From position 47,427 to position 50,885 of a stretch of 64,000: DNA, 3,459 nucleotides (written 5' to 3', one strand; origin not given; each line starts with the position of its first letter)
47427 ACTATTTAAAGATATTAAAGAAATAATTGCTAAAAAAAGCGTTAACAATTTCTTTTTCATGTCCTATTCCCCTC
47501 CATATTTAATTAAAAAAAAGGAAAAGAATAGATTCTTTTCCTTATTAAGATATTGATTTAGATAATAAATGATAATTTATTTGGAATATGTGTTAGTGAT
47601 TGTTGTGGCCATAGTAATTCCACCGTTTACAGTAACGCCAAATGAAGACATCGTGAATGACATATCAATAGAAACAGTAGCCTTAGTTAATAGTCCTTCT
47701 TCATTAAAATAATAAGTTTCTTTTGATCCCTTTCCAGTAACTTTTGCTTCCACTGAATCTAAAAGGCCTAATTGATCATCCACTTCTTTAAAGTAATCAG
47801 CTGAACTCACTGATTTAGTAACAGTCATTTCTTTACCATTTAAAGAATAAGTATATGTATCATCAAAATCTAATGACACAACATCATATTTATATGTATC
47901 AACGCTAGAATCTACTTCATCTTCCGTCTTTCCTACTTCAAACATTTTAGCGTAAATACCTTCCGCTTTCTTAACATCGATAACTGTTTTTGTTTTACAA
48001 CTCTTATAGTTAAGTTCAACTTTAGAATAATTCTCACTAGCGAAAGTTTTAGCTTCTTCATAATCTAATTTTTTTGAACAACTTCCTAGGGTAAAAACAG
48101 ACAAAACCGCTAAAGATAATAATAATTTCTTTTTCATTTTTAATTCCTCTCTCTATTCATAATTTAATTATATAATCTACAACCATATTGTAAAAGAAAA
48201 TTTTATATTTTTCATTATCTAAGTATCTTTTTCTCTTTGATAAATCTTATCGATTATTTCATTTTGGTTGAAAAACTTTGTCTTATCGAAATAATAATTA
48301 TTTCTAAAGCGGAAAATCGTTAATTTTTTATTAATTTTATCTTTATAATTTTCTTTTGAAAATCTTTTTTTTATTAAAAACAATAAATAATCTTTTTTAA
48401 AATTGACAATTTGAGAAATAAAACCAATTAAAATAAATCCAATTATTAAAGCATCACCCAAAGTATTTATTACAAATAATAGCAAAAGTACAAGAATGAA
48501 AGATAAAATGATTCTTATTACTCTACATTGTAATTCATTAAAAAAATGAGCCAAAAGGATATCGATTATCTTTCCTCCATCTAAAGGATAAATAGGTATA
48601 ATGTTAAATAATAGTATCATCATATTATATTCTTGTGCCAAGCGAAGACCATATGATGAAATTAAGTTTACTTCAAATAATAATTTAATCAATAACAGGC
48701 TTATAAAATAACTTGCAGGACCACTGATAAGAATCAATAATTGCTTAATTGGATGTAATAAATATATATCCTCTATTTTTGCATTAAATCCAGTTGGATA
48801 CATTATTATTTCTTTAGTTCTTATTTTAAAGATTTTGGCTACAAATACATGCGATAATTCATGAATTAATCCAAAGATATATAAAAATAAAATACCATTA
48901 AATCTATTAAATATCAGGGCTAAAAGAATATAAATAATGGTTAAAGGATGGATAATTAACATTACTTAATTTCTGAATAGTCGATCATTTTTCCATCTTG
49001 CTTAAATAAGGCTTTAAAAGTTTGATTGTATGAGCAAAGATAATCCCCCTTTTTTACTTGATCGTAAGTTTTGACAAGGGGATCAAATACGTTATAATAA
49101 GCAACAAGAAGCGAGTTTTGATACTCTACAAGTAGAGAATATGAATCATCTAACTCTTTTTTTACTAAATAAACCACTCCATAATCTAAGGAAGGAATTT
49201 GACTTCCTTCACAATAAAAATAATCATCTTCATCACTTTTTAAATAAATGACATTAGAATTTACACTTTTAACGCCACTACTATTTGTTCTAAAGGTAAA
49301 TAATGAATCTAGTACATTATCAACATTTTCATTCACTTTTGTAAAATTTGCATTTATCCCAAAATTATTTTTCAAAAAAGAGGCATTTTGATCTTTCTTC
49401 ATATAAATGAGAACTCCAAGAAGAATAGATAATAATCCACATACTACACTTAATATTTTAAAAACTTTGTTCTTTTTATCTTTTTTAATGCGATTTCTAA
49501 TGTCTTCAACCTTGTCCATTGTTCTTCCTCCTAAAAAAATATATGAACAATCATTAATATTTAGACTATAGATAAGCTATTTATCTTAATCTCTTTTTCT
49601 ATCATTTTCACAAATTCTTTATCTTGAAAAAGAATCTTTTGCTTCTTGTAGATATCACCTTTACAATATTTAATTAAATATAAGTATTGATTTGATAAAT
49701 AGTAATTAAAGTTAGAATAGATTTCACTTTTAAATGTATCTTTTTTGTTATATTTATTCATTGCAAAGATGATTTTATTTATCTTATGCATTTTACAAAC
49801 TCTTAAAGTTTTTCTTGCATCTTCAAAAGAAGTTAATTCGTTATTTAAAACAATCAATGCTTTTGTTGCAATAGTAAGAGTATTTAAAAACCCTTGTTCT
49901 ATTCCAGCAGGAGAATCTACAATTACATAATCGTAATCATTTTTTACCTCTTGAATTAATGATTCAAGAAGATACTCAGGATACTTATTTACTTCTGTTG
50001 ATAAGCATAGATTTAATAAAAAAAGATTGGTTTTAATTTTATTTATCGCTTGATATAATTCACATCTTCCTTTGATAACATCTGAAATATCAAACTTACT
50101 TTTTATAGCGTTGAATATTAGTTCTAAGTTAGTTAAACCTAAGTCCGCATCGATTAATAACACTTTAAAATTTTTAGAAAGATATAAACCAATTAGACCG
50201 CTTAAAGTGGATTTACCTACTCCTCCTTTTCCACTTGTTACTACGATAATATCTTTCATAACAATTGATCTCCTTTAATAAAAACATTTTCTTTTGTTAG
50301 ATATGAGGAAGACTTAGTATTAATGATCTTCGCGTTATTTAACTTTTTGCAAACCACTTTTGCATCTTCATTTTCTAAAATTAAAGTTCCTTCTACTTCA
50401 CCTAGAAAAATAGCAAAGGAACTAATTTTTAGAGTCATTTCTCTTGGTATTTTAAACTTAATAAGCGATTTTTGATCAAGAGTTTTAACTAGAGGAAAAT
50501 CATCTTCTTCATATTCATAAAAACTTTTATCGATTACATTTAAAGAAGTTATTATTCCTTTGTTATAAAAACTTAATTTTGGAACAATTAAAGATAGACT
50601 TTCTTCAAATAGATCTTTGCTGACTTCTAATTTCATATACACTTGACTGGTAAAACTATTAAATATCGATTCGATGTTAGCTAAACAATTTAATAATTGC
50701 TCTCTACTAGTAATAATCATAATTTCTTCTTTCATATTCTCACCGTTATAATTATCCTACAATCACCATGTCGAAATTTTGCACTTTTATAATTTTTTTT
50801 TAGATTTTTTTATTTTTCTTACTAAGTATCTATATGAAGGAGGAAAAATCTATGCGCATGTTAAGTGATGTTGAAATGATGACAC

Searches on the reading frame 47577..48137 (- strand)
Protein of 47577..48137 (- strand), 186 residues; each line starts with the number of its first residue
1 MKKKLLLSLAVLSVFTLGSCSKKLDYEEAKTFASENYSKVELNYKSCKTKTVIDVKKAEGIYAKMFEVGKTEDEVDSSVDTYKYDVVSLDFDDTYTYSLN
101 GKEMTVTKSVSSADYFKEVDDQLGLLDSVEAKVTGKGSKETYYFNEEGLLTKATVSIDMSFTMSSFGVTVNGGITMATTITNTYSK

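Call 4: search_protein_families(library=pfam, proteins=[window:47577-48137:-], max_evalue=1)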
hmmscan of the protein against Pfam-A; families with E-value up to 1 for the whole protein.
window:47577-48137:- (186 aa): 1 family
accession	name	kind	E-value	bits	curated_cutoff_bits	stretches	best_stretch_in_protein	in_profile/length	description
PF20979.2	Arginosuc_syn_C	-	0.0081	16.2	27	1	82-158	40-115/219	Arginosuccinate synthase C-terminal domain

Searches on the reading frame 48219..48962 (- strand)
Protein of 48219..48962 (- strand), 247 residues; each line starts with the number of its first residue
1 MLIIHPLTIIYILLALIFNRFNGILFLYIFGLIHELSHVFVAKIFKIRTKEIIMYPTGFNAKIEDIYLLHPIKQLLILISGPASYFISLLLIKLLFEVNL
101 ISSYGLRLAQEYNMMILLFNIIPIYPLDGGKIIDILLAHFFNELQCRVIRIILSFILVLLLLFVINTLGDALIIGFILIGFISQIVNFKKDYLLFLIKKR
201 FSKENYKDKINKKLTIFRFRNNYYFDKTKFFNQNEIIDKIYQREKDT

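Call 4: search_protein_families(library=pfam, proteins=[window:48219-48962:-], max_evalue=1)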
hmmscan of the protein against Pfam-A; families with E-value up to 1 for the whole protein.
window:48219-48962:- (247 aa): 2 families
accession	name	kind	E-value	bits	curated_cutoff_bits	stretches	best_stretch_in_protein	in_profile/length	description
PF02163.28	Peptidase_M50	-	1.6e-11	44.4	27.2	2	110-162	167-220/221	Peptidase family M50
PF13398.12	Peptidase_M50B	-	0.66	10.1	26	1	10-57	4-51/201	Peptidase M50B-like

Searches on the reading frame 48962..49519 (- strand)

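Call 4: search_protein_families(library=pfam, proteins=[window:48962-49519:-], max_evalue=1)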
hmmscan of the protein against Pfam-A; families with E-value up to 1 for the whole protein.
window:48962-49519:- (185 aa): 3 families
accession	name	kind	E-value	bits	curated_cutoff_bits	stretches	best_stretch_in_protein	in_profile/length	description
PF01551.29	Peptidase_M23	-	0.0014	19.2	28.7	1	99-166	7-74/96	Peptidase family M23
PF09716.15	ETRAMP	-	0.0044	17.4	29.1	1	3-42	36-79/81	Malarial early transcribed membrane protein (ETRAMP)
PF13273.12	DUF4064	-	0.17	12.6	32.1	1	15-75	3-61/102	Protein of unknown function (DUF4064)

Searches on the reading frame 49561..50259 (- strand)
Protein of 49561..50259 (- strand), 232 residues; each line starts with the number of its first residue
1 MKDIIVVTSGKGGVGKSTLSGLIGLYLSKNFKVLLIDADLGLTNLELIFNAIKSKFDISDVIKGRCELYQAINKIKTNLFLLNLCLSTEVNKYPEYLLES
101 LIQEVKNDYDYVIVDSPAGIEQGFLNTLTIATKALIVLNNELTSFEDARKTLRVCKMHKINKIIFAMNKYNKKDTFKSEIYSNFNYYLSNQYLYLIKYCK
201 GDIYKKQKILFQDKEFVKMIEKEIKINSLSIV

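Call 4: search_protein_families(library=pfam, proteins=[window:49561-50259:-], max_evalue=1)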
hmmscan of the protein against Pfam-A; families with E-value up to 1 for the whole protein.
window:49561-50259:- (232 aa): 11 families
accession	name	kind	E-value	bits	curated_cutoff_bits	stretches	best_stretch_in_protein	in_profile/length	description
PF13614.12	AAA_31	-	5.4e-17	62.7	27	1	4-155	3-164/177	AAA domain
PF10609.15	ParA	-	2.3e-14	53.9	27.1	1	2-168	3-175/246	NUBPL iron-transfer P-loop NTPase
PF01656.29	CbiA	-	1.1e-12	48.5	25.4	1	5-179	1-92/125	CobQ/CobB/MinD/ParA nucleotide binding domain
PF02374.21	ArsA_ATPase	-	1.4e-09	38.1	24.3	1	5-95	3-78/305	Anion-transporting ATPase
PF09140.17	MipZ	-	0.00014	21.7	20.7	1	4-141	2-132/262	ATPase MipZ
PF06564.18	CBP_BcsQ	-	0.0007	19.6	21.3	1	100-145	107-152/234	Cellulose biosynthesis protein BcsQ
PF07015.17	VirC1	-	0.0022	17.8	24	0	4-40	3-40/231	VirC1 protein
PF13479.12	AAA_24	-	0.016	15.5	27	1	6-116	5-72/195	AAA domain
PF05127.21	NAT10_TcmA_helicase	-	0.019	15.3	22.7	1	10-157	4-137/176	RNA cytidine acetyltransferase NAT10/TcmA, helicase domain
PF16575.11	CLP1_P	-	0.021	15.1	26.6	1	10-43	1-35/188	mRNA cleavage and polyadenylation factor CLP1 P-loop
PF20720.3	nSTAND3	-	0.38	10.9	27.2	1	5-36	19-51/155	Novel STAND NTPase 3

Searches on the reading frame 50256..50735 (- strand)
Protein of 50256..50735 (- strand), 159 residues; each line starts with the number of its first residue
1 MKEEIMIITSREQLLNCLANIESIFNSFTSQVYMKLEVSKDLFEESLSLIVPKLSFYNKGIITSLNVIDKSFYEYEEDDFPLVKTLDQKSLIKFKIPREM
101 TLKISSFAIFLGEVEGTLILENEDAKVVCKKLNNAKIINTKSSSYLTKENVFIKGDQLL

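Call 4: search_protein_families(library=pfam, proteins=[window:50256-50735:-], max_evalue=1)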
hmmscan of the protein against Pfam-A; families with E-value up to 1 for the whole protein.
window:50256-50735:- (159 aa): 0 families

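Call 5: search_protein_families(library=ncbifam, proteins=[window:50256-50735:-], max_evalue=10)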
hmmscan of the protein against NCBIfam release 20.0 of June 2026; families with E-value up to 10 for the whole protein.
window:50256-50735:- (159 aa): 1 family
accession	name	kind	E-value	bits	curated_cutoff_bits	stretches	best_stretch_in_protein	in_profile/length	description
NF006427.0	PRK08676.1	equivalog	0.035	13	511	1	8-112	19-123/486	hydrogenase membrane subunit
